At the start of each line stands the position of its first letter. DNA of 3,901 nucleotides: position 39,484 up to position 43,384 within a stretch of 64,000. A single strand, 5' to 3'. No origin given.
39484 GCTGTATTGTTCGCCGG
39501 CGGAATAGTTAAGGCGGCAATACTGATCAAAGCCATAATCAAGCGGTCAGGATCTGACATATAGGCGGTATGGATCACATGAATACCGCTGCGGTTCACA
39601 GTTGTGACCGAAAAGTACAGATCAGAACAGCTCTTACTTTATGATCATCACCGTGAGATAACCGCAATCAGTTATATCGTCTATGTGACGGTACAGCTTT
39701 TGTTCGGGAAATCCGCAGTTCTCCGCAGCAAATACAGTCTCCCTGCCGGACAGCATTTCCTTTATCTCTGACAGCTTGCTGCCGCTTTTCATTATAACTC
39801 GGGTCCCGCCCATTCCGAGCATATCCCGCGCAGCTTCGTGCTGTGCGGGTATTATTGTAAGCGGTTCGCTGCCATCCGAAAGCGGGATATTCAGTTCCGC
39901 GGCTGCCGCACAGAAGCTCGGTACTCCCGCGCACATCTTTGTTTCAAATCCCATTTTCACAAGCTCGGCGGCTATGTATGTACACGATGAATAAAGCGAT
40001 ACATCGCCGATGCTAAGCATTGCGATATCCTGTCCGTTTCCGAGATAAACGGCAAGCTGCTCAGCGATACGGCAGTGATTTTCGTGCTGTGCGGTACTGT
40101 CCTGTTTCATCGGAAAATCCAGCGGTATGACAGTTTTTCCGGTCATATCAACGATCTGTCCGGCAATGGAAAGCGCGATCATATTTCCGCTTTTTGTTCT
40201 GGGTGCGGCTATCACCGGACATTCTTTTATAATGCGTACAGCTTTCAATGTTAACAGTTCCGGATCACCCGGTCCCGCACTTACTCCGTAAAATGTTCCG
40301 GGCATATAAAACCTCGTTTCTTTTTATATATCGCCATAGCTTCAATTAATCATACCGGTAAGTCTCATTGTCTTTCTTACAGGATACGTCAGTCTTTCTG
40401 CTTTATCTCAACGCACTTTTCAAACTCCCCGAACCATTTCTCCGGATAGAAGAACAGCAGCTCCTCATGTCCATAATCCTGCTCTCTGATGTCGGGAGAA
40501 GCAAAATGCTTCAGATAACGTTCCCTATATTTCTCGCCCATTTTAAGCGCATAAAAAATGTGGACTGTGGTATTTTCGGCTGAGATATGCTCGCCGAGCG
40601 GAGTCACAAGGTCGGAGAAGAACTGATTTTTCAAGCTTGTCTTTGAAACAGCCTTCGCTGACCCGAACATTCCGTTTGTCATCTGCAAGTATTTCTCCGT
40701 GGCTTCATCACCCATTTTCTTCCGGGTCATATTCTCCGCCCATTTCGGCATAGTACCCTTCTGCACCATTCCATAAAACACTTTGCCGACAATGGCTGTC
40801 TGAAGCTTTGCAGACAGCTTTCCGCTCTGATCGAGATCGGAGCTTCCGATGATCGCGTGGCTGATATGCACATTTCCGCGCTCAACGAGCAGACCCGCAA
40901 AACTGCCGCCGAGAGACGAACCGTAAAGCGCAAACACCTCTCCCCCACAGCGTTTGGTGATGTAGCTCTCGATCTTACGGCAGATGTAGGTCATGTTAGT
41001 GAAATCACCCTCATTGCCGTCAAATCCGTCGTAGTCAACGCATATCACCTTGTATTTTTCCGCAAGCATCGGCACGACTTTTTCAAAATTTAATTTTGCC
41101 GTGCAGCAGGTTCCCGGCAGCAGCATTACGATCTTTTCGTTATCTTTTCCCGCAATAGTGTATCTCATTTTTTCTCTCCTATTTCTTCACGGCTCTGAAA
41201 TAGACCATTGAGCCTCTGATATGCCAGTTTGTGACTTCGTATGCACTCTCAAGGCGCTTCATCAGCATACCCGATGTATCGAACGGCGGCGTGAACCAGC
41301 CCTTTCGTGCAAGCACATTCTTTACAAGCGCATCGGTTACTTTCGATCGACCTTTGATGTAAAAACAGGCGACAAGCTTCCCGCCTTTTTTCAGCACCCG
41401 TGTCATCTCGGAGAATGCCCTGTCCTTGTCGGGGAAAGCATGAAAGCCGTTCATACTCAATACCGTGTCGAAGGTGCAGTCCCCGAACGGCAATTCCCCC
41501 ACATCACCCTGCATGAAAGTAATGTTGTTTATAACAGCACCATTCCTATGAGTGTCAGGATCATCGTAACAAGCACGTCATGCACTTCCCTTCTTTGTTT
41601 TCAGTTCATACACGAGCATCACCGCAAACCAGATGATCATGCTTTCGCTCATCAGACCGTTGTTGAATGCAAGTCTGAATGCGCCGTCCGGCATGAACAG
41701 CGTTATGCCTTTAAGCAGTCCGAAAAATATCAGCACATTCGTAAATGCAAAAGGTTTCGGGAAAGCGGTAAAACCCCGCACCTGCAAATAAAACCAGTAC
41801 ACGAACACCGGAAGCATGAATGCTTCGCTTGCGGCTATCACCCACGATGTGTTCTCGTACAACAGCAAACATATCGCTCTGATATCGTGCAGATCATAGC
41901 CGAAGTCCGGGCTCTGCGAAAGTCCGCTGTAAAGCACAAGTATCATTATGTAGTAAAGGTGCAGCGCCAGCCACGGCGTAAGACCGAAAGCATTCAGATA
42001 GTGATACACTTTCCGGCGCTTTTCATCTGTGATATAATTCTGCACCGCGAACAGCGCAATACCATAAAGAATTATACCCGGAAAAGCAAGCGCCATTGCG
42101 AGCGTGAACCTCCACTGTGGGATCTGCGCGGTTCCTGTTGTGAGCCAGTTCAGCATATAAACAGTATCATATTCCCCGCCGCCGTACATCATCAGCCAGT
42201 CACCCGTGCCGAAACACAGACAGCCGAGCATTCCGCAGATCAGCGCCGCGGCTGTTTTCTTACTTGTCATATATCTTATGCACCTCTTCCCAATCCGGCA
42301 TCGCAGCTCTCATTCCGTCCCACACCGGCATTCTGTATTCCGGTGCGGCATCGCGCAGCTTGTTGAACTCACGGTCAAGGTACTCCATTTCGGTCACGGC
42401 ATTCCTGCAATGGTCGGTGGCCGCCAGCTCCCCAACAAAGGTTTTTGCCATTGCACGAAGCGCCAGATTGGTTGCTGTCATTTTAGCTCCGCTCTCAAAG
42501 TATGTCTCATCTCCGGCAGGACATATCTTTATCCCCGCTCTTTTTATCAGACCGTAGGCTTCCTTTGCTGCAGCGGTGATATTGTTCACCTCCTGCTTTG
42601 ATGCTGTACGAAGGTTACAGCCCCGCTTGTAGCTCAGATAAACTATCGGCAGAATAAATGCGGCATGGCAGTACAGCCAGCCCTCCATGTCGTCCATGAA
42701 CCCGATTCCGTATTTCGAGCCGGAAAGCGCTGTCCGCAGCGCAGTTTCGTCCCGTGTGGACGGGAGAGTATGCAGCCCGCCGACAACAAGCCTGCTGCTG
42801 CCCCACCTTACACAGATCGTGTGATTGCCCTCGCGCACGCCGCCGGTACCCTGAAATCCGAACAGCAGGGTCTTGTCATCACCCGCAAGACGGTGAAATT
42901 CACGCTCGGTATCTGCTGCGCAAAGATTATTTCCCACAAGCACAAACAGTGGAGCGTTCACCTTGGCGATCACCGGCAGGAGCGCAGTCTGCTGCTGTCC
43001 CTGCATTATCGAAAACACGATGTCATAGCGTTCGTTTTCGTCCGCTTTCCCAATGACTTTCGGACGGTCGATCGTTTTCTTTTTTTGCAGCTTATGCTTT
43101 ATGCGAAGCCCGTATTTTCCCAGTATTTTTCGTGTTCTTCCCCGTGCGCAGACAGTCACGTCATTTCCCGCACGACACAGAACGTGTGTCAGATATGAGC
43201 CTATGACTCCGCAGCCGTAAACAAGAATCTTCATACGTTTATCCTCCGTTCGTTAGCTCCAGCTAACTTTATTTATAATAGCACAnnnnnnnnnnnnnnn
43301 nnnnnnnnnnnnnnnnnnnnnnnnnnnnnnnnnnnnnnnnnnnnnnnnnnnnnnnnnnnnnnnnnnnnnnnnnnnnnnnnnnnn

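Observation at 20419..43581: Five copies of one 16-bp operator define a dispersed regulon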

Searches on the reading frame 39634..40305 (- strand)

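Call 11: search_protein_families(library=pfam, proteins=[window:39634-40305:-])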
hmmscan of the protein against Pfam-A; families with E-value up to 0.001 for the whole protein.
window:39634-40305:- (223 aa): 1 family
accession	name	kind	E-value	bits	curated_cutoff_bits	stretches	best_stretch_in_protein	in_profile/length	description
PF00590.25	TP_methylase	-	4.5e-42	144.8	27.8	1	4-206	1-205/212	Tetrapyrrole (Corrin/Porphyrin) Methylases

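Call 38: search_protein_families(library=ncbifam, proteins=[window:39634-40305:-], max_evalue=0.00001)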
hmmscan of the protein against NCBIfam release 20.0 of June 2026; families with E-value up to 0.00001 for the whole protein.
window:39634-40305:- (223 aa): 17 families
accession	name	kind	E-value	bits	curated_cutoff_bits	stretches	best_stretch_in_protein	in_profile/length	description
TIGR01467.1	cobI_cbiL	equivalog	3.4e-51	173.9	163.25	1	3-223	1-229/230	precorrin-2 C(20)-methyltransferase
NF004614.0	PRK05948.1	equivalog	1.1e-39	136.3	251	1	3-223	6-235/242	precorrin-2 C(20)-methyltransferase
NF004058.0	PRK05576.1-1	equivalog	1.1e-32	113.3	239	1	3-218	2-214/221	cobalt-factor II C(20)-methyltransferase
NF004059.0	PRK05576.1-2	equivalog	7.5e-30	104.4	274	1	4-222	3-228/236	cobalt-factor II C(20)-methyltransferase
NF004647.0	PRK05990.1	equivalog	3.5e-26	92.1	271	1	3-187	6-198/245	precorrin-2 C(20)-methyltransferase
NF004062.0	PRK05576.1-5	equivalog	5e-26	91.4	194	1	6-221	4-213/219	cobalt-factor II C(20)-methyltransferase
NF004061.0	PRK05576.1-4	equivalog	3.5e-22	79.2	265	1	1-214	1-218/237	cobalt-factor II C(20)-methyltransferase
NF004060.0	PRK05576.1-3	equivalog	3.7e-14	53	189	1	6-145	3-133/202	cobalt-factor II C(20)-methyltransferase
TIGR01465.1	cobM_cbiF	equivalog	4.8e-14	52.3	259.65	1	8-160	4-140/247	precorrin-4 C(11)-methyltransferase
NF004063.0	PRK05576.1-6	equivalog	5e-13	48.9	235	1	4-183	2-170/235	cobalt-factor II C(20)-methyltransferase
NF004790.0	PRK06136.1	subfamily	7.9e-13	48.6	198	1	3-144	4-134/250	uroporphyrinogen-III C-methyltransferase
TIGR02434.1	CobF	equivalog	2.2e-12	47.1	195.8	1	9-177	7-191/250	precorrin-6A synthase (deacetylating)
TIGR01469.1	cobA_cysG_Cterm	equivalog_domain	6.9e-11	42.4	185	1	6-144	4-131/238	uroporphyrinogen-III C-methyltransferase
NF012017.0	PRK15473.1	equivalog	8e-10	38.5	408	1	6-140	11-129/257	cobalt-precorrin-4 methyltransferase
NF004455.0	PRK05787.1-3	equivalog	5.1e-09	36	258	1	5-140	3-121/221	cobalt-precorrin-7 (C(5))-methyltransferase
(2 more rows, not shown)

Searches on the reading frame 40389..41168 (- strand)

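Call 11: search_protein_families(library=pfam, proteins=[window:40389-41168:-])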
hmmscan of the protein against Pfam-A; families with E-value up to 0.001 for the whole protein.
window:40389-41168:- (259 aa): 1 family
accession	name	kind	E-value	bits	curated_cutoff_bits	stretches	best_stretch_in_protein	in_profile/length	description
PF00561.26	Abhydrolase_1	-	4.7e-05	23.6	25.8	1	14-111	3-104/245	alpha/beta hydrolase fold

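Call 38: search_protein_families(library=ncbifam, proteins=[window:40389-41168:-], max_evalue=0.00001)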
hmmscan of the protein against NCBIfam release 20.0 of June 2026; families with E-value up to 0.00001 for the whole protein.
window:40389-41168:- (259 aa): 1 family
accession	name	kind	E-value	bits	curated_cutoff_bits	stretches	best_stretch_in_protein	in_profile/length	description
NF045632.1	hydroxlase_HsaD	equivalog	2.7e-06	26.5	400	1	2-90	25-117/290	4,5:9,10-diseco-3-hydroxy-5,9,17-trioxoandrosta-1(10),2-diene-4-oate hydrolase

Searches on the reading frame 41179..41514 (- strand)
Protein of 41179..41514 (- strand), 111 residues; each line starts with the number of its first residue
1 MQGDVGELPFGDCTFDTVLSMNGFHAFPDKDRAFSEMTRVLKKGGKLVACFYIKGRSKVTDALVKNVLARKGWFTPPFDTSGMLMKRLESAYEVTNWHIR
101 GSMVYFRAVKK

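Call 11: search_protein_families(library=pfam, proteins=[window:41179-41514:-])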
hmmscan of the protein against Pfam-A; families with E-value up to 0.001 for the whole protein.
window:41179-41514:- (111 aa): 5 families
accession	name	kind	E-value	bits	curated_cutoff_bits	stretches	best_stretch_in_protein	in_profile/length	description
PF08241.18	Methyltransf_11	-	2.7e-12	47.6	21.2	1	2-48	48-94/95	Methyltransferase domain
PF13649.12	Methyltransf_25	-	3.1e-09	37.8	27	1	2-45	52-97/97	Methyltransferase domain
PF13847.12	Methyltransf_31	-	5.2e-08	33.1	27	1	2-50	60-110/145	Methyltransferase domain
PF01209.24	Ubie_methyltran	-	1.3e-07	31.7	20.1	1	2-50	104-152/233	ubiE/COQ5 methyltransferase family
PF08242.18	Methyltransf_12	-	3e-05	25.1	30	1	4-47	57-98/98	Methyltransferase domain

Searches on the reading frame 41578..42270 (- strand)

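Call 11: search_protein_families(library=pfam, proteins=[window:41578-42270:-])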
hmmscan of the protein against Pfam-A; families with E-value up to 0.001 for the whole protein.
window:41578-42270:- (230 aa): 1 family
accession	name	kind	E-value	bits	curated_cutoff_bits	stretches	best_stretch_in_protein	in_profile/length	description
PF20599.3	DUF6796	-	3.1e-22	79.7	26.9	1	1-223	1-223/225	Family of unknown function (DUF6796)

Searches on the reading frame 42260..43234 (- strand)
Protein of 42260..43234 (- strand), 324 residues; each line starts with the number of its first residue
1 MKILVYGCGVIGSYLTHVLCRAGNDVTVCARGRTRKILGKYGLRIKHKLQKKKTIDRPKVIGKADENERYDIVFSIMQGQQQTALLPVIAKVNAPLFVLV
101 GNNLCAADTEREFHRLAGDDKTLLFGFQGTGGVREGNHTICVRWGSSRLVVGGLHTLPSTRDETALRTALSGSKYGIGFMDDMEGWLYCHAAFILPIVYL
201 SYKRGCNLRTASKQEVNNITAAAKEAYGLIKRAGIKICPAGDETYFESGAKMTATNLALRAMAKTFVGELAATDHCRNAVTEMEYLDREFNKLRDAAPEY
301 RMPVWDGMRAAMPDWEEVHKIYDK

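Call 11: search_protein_families(library=pfam, proteins=[window:42260-43234:-])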
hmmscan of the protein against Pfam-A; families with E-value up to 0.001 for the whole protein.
window:42260-43234:- (324 aa): 1 family
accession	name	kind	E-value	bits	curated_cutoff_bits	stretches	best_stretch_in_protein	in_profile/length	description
PF02558.23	ApbA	-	1.7e-11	44.4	22.2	1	3-143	1-138/150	Ketopantoate reductase PanE/ApbA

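Call 38: search_protein_families(library=ncbifam, proteins=[window:42260-43234:-], max_evalue=0.00001)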
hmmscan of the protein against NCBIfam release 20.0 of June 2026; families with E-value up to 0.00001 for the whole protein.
window:42260-43234:- (324 aa): 6 families
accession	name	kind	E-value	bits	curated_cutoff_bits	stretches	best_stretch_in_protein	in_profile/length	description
NF005089.0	PRK06522.1-4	subfamily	1.8e-10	40.7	223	1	1-93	1-91/326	2-dehydropantoate 2-reductase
TIGR00745.1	apbA_panE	subfamily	4.7e-10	39.2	141.35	1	2-256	1-254/305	2-dehydropantoate 2-reductase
NF005094.0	PRK06522.2-5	equivalog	2e-09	37.2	382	1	1-74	1-72/307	2-dehydropantoate 2-reductase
NF006083.0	PRK08229.1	equivalog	5.5e-08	32.1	371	1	1-65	3-67/341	2-dehydropantoate 2-reductase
NF005091.0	PRK06522.2-2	equivalog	6.1e-08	32.2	252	1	1-84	2-85/302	2-dehydropantoate 2-reductase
NF005092.1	PRK06522.2-3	equivalog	4.7e-06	25.9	500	1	1-78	1-75/296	2-dehydropantoate 2-reductase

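Call 47: search_solved_structures(query=window:42260-43234:-, max_evalue=0.01)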
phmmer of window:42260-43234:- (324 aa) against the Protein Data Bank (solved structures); distinct sequences matched with E-value up to 0.01: 3.
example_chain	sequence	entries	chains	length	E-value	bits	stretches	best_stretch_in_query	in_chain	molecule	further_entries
5hws_A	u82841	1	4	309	0.0021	20.8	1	1-85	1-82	2-dehydropantoate 2-reductase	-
5ayv_A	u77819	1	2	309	0.0027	20.4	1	1-68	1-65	2-dehydropantoate 2-reductase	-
3hwr_A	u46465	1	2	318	0.0044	19.7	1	1-112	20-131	2-dehydropantoate 2-reductase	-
